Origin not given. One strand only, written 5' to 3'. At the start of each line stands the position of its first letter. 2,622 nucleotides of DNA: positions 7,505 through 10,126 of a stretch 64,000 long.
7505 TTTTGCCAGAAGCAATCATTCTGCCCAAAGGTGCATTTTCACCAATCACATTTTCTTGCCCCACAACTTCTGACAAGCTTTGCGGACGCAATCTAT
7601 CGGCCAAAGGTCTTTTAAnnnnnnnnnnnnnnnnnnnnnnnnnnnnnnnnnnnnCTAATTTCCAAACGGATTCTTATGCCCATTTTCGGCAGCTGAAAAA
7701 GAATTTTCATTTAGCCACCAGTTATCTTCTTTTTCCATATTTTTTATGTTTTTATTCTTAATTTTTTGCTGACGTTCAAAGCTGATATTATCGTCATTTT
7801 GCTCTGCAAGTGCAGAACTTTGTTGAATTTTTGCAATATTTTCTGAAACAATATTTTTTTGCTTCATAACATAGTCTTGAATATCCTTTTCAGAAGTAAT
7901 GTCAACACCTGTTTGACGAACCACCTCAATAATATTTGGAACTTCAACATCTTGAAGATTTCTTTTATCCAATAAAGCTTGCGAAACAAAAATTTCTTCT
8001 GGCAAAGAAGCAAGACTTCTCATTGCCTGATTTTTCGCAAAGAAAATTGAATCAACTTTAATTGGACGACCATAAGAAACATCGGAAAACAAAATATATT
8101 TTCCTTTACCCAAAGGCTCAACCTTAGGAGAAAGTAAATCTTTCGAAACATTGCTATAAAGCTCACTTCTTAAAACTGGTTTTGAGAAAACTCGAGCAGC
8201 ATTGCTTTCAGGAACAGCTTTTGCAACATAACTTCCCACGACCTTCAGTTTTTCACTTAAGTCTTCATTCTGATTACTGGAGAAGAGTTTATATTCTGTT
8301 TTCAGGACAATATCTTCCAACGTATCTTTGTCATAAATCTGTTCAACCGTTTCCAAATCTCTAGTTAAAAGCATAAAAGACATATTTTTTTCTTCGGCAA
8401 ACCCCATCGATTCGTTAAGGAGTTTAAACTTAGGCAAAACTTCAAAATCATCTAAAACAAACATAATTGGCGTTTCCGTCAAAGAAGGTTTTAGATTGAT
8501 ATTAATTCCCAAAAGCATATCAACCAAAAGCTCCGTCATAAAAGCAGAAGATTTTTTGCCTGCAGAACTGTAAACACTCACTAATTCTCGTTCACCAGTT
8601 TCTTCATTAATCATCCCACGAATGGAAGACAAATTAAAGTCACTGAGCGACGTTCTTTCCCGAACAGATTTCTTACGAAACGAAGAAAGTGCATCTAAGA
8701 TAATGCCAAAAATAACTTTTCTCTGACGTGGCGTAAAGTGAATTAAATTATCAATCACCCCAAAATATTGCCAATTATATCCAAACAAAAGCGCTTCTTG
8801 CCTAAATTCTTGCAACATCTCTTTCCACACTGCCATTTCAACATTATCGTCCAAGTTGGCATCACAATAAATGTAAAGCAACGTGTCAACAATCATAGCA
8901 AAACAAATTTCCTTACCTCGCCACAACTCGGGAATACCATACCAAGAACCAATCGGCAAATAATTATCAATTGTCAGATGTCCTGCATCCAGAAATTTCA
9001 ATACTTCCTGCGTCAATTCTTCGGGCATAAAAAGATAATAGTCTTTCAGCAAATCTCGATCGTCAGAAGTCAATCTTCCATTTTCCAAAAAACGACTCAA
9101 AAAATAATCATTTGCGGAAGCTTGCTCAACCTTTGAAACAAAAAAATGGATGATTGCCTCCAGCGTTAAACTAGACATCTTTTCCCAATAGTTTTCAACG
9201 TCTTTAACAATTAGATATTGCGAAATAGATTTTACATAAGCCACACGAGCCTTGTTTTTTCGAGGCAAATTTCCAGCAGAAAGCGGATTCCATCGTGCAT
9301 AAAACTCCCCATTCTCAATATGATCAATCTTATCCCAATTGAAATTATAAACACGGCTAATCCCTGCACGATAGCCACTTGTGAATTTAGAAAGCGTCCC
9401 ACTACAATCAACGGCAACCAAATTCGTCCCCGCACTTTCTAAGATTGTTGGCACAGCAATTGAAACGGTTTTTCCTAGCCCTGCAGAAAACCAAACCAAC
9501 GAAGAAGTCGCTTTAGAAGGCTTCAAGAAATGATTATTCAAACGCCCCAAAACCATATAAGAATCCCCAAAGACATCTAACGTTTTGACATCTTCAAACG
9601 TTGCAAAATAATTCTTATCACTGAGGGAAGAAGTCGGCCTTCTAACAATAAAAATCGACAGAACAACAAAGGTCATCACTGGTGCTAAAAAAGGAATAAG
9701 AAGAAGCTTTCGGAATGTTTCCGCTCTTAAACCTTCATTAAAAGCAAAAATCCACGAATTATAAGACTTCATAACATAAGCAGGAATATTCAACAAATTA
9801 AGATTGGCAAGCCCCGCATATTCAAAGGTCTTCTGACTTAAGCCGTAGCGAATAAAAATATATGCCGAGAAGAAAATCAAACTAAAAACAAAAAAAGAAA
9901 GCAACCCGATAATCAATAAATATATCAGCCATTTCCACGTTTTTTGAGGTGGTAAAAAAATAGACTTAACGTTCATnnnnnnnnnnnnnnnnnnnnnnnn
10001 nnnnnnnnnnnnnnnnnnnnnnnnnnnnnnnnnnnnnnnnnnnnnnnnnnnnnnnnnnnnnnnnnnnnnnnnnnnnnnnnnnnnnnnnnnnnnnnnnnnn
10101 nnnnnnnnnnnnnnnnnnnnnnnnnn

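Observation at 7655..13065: SPOR lipoprotein / pentapeptide-repeat protein / orphan VirD4-TraG-like ATPase module with no other secretion genes in view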

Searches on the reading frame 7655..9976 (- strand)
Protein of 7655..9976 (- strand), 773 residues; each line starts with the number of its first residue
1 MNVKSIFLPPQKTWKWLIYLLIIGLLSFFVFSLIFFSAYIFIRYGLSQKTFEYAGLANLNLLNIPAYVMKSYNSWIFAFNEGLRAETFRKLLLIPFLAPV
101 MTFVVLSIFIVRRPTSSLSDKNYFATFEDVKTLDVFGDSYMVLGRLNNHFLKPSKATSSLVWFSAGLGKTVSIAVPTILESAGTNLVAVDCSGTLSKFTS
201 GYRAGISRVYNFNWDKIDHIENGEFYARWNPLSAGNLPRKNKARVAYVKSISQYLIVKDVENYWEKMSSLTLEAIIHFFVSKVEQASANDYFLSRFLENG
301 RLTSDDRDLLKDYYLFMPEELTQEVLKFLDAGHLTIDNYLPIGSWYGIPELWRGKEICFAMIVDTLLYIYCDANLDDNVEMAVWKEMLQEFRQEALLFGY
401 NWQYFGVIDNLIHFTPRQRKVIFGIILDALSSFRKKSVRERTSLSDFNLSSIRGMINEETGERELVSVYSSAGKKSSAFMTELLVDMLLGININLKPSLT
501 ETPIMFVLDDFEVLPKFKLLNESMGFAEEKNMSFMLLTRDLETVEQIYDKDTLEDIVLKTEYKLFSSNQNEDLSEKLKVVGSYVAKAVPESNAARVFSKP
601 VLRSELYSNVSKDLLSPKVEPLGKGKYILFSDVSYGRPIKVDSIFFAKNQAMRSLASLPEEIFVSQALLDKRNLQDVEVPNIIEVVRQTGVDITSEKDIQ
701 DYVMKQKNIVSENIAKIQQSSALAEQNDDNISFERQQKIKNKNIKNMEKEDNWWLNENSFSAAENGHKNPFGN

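Call 4: search_protein_families(library=pfam, proteins=[window:7655-9976:-], max_evalue=0.1)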
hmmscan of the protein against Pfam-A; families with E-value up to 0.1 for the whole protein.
window:7655-9976:- (773 aa): 2 families
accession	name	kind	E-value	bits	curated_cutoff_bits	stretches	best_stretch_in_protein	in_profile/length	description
PF02534.20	T4SS-DNA_transf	-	3.2e-19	69.6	20.1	2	416-654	220-453/468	Type IV secretory system Conjugative DNA transfer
PF12696.13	TraG-D_C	-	6.8e-05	23.2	22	1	503-594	1-93/126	TraM recognition site of TraD and TraG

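Call 5: search_protein_families(library=ncbifam, proteins=[window:7655-9976:-], max_evalue=0.1)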
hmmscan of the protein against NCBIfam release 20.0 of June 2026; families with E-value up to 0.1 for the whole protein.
window:7655-9976:- (773 aa): 4 families
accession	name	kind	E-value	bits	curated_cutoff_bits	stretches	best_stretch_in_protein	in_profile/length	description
NF045973.1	conju_CD1115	equivalog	8.2e-15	54.6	250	2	415-617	206-407/442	VirD4-like conjugal transfer protein, CD1115 family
NF010450.0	PRK13876.1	subfamily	3.1e-12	45.5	674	1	36-285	20-267/667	IncP-type conjugal transfer protein TraG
NF010424.0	PRK13850.1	equivalog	1.7e-08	33.1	681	2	479-729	365-617/670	type IV secretion system ATPase VirD4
NF010453.0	PRK13880.1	subfamily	6.5e-06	24.6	586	1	148-285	161-294/630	conjugal transfer coupling protein TraG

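Call 7: find_homologous_proteins(query=window:7655-9976:-)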
Query window:7655-9976:- (773 aa): 27 proteins with E <= 0.001 among 8000 candidates.
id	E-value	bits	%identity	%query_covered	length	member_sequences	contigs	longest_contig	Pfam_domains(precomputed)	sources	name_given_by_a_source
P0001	0.0e+0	1724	100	100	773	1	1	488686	PF02534.21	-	-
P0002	0.0e+0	1059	65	94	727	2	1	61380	PF02534.21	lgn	-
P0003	3.3e-224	765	47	99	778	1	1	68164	PF02534.21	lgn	-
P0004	3.7e-220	751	45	99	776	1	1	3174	PF02534.21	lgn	-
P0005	5.0e-215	734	44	100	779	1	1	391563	PF02534.21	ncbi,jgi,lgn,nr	ncbi:MAG: type IV secretory system conjugative DNA transfer family protein [Lactobacillaceae bacteri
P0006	9.8e-213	727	44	99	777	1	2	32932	PF02534.21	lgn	-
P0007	3.6e-203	695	43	98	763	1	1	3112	PF02534.21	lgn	-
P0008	4.8e-199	681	44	96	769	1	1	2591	PF02534.21,PF12696.14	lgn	-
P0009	3.3e-162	560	37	100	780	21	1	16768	PF10412.16,PF02534.21,PF12696.14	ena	-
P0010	3.3e-162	560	39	97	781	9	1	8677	PF10412.16,PF02534.21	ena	-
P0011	1.8e-161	557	38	98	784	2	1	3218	PF02534.21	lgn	-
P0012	2.6e-161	557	38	95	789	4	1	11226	PF02534.21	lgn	-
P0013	2.7e-160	553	36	99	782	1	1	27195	PF02534.21,PF12696.14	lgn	-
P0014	4.4e-158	546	37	98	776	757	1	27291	PF10412.16,PF02534.21,PF12696.14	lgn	-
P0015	2.2e-157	544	35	99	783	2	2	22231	PF02534.21,PF12696.14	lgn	-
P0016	6.8e-156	539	36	98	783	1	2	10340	PF02534.21,PF12696.14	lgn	-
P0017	2.4e-153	530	35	98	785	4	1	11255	PF02534.21,PF12696.14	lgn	-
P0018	2.1e-147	511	35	97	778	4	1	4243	PF02534.21,PF12696.14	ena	-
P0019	6.8e-145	502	34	100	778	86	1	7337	PF02534.21,PF12696.14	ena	-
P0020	2.1e-143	497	35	98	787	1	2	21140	PF02534.21,PF12696.14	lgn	-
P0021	3.1e-130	454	39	75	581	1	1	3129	PF10412.16,PF02534.21,PF12696.14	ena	-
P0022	3.1e-124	434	33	97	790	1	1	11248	PF02534.21,PF12696.14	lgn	-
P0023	3.3e-117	411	32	98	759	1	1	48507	PF02534.21,PF12696.14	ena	-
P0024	5.3e-115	403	34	87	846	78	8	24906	PF10412.16,PF02534.21,PF12696.14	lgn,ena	-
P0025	1.7e-114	402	32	91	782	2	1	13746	PF10412.16,PF02534.21,PF12696.14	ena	-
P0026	8.9e-111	390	32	91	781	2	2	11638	PF02534.21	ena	-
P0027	2.1e-68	249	27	85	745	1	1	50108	PF10412.16,PF02534.21,PF12696.14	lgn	-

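Call 8: find_encoding_contigs(protein=P0002, flank=10000, max_places=2)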
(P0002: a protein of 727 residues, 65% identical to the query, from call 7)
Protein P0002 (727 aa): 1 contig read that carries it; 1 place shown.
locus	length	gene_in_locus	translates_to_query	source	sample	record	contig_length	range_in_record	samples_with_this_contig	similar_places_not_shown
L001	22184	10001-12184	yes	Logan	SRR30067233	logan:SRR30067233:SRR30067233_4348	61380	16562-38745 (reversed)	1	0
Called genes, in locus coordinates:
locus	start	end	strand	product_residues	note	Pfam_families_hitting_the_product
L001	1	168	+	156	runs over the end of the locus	PF00588:SpoU_methylase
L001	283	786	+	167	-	PF02559:CarD_TRCF_RID, PF21095:CarD_C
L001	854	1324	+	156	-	PF08719:NADAR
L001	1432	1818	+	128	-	PF04379:DUF525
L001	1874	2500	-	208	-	-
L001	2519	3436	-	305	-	PF01430:HSP33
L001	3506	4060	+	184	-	PF21982:RecX_HTH1 (faint), PF02631:RecX_HTH2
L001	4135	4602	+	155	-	-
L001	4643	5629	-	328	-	PF01416:PseudoU_synth_1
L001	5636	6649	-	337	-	PF01408:GFO_IDH_MocA, PF02423:OCD_Mu_crystall (weak), PF02894:GFO_IDH_MocA_C (weak), PF22725:GFO_IDH_MocA_C3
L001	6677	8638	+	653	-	-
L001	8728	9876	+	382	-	-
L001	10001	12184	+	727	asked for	PF02534:T4SS-DNA_transf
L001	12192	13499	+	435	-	PF05496:RuvB_N, PF00004:AAA, PF07728:AAA_5 (weak), PF13173:AAA_14 (weak), PF14532:Sigma54_activ_2 (faint), PF16193:AAA_assoc_2, PF12002:MgsA_C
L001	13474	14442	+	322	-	PF00849:PseudoU_synth_2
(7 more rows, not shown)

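Call 9: find_encoding_contigs(protein=P0005, flank=10000, max_places=2)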
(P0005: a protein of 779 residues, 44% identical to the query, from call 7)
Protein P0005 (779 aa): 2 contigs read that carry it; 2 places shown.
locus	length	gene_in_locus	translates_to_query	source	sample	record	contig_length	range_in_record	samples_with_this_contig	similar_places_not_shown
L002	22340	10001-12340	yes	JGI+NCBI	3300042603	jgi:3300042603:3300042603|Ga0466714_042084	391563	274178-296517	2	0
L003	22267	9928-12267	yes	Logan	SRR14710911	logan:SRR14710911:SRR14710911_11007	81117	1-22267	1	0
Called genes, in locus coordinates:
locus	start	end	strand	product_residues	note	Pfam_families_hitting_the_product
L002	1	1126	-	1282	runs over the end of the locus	PF03797:Autotransporter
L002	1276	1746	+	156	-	PF00588:SpoU_methylase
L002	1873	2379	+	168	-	PF02559:CarD_TRCF_RID, PF21095:CarD_C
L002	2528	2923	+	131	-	PF04379:DUF525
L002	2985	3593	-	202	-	-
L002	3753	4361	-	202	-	-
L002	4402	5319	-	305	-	PF01430:HSP33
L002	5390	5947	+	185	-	PF02631:RecX_HTH2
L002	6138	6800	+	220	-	-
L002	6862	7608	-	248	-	PF01416:PseudoU_synth_1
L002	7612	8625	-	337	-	PF01408:GFO_IDH_MocA, PF02423:OCD_Mu_crystall (weak), PF02894:GFO_IDH_MocA_C (weak), PF22725:GFO_IDH_MocA_C3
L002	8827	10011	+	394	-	PF13599:Pentapeptide_4, PF25296:Decapeptide (faint), PF00805:Pentapeptide, PF13576:Pentapeptide_3 (weak), PF13599:Pentapeptide_4, PF00805:Pentapeptide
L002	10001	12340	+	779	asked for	PF02534:T4SS-DNA_transf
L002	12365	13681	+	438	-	PF05496:RuvB_N, PF00004:AAA, PF07728:AAA_5 (weak), PF13173:AAA_14 (weak), PF16193:AAA_assoc_2, PF12002:MgsA_C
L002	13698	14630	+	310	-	PF00849:PseudoU_synth_2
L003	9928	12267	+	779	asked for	PF02534:T4SS-DNA_transf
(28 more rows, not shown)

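Call 10: find_encoding_contigs(protein=P0014, flank=10000, max_places=2)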
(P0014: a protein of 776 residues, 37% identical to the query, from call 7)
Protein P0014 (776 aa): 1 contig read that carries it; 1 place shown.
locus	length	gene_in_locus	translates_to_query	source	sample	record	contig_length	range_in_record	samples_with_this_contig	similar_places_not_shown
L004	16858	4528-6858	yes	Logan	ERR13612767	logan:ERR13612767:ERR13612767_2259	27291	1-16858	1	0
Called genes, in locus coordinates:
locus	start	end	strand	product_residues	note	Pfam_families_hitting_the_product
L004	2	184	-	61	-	?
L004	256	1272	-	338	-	PF01408:GFO_IDH_MocA, PF02423:OCD_Mu_crystall (weak), PF02629:CoA_binding (faint), PF03446:NAD_binding_2 (faint), PF02894:GFO_IDH_MocA_C (weak), PF22725:GFO_IDH_MocA_C3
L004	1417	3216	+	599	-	-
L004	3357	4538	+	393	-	PF13599:Pentapeptide_4 (weak), PF00805:Pentapeptide, PF25296:Decapeptide (faint), PF00805:Pentapeptide, PF13576:Pentapeptide_3 (weak), PF00805:Pentapeptide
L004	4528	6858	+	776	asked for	PF02534:T4SS-DNA_transf (weak), PF10412:TrwB_AAD_bind (faint), PF02534:T4SS-DNA_transf, PF12696:TraG-D_C (faint)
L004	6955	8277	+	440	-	PF05496:RuvB_N, PF00004:AAA, PF07728:AAA_5 (weak), PF16193:AAA_assoc_2, PF12002:MgsA_C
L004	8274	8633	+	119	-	PF02537:CRCB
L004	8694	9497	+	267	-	PF06414:Zeta_toxin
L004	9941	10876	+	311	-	PF00849:PseudoU_synth_2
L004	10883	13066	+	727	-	PF05170:AsmA, PF05359:DUF748, PF05170:AsmA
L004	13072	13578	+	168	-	PF07542:ATP12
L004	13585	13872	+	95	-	PF00708:Acylphosphatase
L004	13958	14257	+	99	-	PF10967:DUF2769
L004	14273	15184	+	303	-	-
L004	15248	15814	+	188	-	-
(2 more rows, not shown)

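Call 14: find_related_loci(query=A1, collection=genome_contigs, flank=10000)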
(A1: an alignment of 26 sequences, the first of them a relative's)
Query A1 (773 aa) in genome_contigs; peptide patterns used: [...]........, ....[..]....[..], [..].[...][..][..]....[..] (x = any residue, [..] = any of these).
257 stretches matched a pattern; 178 encode a relative of the query (tblastn E <= 1e-3); the best 80 are kept; 80 distinct loci.
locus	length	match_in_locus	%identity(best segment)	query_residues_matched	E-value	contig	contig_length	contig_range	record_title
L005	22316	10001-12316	65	1-773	0e+0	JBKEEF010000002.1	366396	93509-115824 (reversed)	MAG: Alphaproteobacteria bacterium isolate VLC_001 k251_639765, whole genome shotgun sequence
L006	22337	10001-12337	44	1-773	0e+0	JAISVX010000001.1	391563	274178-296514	MAG: Lactobacillaceae bacterium isolate Mx356_bin52 k119_1325285, whole genome shotgun sequence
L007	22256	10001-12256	37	21-771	4e-164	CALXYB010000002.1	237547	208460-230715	MAG: uncultured Alphaproteobacteria bacterium isolate BRZ_DL__bin79 genome assembly, contig: BRZ_DL__NODE_38_length_2375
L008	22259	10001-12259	36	24-771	7e-163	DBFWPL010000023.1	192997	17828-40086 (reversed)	MAG TPA_asm: Alphaproteobacteria bacterium isolate MAG7984 contig23, whole genome shotgun sequence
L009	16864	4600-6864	39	21-771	1e-162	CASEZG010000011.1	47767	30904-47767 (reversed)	uncultured proteobacterium isolate O35_L1_319319_idba_bin.187 genome assembly, contig: O35_L1_319319_idba_bin.187.fa_sca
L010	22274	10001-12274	37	16-771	3e-162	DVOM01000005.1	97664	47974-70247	MAG TPA_asm: Candidatus Scatocola faecigallinarum isolate 2846 CHK22__C26148_L97664_ERR2241687, whole genome shotgun seq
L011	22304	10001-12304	37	2-771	2e-162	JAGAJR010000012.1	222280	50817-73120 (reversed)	MAG: Alphaproteobacteria bacterium isolate RGIG8504 Water_deer_Cecum-2__c296753, whole genome shotgun sequence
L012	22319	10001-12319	36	10-771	8e-162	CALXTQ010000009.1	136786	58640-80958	MAG: uncultured Alphaproteobacteria bacterium isolate E07__bin220 genome assembly, contig: E07__k127_645903, whole genom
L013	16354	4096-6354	36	24-771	1e-160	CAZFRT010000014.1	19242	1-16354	MAG TPA_asm: uncultured Azospirillum sp. isolate SRP199465_co1_102 genome assembly, contig: NODE_7670_length_19242_cov_5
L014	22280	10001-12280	36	12-771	4e-153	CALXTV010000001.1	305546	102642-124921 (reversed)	MAG: uncultured Alphaproteobacteria bacterium isolate BRZ_LG__bin14 genome assembly, contig: BRZ_LG__NODE_15_length_3055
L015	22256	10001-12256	37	21-771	4e-163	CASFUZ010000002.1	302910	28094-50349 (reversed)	uncultured proteobacterium isolate O15_L1_384384_idba_bin.74 genome assembly, contig: O15_L1_384384_idba_bin.74.fa_scaff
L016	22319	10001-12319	34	4-773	3e-151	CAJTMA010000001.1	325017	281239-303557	MAG TPA_asm: uncultured Alphaproteobacteria bacterium isolate MGBC104355 genome assembly, contig: MGBC104355.1, whole ge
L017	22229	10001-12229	36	32-773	2e-150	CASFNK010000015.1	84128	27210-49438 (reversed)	uncultured proteobacterium isolate SI.B29.metabat-bins.91 genome assembly, contig: SI.B29.metabat-bins.91.fa_k141_62450,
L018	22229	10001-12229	35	32-773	3e-149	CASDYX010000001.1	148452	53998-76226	uncultured proteobacterium isolate O18_L1_385385_idba_bin.5 genome assembly, contig: O18_L1_385385_idba_bin.5.fa_scaffol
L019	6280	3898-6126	36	32-773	4e-150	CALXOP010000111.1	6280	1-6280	MAG: uncultured Alphaproteobacteria bacterium isolate E12__bin290 genome assembly, contig: E12__k127_1353853, whole geno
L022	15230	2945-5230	34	17-771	2e-137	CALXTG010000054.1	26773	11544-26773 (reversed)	MAG: uncultured Alphaproteobacteria bacterium isolate E01__bin302 genome assembly, contig: E01__k127_2407650, whole geno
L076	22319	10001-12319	27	11-742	1e-88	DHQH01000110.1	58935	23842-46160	MAG TPA_asm: Alphaproteobacteria bacterium UBA5343 UBA5343_contig_1122, whole genome shotgun sequence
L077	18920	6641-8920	33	20-771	2e-124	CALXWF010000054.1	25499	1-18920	MAG: uncultured Alphaproteobacteria bacterium isolate E19__bin150 genome assembly, contig: E19__k127_8758132, whole geno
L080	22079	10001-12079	28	12-685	1e-73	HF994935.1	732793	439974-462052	Acetobacter sp. CAG:977 genomic scaffold, scf102, whole genome shotgun sequence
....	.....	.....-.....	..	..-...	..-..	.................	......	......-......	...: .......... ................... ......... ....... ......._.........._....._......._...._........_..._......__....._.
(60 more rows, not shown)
